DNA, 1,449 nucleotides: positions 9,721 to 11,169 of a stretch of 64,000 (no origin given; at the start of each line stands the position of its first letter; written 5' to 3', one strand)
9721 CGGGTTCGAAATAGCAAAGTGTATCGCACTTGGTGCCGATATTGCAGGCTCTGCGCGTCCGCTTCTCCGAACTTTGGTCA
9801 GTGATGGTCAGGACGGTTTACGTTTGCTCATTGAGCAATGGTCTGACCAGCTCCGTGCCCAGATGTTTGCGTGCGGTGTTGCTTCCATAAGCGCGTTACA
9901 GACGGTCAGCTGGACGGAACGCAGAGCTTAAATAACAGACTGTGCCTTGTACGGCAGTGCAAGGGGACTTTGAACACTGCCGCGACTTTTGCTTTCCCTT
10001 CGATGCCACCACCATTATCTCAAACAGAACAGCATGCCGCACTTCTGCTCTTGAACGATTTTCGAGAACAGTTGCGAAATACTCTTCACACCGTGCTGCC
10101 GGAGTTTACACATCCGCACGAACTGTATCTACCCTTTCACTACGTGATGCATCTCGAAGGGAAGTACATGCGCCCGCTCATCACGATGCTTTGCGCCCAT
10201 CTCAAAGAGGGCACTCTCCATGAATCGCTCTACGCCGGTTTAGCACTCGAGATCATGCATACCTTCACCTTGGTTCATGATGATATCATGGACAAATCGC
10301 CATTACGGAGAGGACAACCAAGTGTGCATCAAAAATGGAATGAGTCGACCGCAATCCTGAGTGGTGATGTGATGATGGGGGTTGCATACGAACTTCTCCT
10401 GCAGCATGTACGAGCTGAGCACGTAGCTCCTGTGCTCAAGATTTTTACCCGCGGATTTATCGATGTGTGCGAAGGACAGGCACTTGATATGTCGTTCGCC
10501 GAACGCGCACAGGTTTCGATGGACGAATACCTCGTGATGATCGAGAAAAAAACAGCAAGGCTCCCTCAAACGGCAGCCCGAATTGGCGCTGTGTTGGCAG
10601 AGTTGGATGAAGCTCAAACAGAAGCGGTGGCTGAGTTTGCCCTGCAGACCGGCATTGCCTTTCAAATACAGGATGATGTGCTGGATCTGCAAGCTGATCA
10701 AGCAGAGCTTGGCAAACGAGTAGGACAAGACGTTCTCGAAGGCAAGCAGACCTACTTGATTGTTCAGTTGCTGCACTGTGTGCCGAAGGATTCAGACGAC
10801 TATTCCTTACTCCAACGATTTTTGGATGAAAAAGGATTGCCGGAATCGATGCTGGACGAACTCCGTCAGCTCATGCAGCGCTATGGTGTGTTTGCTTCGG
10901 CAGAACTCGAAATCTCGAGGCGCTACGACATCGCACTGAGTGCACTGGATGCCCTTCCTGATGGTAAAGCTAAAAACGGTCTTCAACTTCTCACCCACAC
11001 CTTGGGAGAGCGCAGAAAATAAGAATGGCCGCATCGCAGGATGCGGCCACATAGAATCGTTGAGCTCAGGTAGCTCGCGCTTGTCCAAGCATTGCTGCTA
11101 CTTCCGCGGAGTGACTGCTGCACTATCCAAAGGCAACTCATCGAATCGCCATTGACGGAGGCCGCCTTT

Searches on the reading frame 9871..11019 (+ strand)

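Call 32: search_protein_families(library=pfam, proteins=[window:9871-11019:+], max_evalue=0.001)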
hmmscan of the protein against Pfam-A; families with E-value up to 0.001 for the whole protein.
window:9871-11019:+ (383 aa): 1 family
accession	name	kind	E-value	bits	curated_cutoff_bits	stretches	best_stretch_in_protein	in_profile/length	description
PF00348.22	polyprenyl_synt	-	5.9e-68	229.2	27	1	84-308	3-227/251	Polyprenyl synthetase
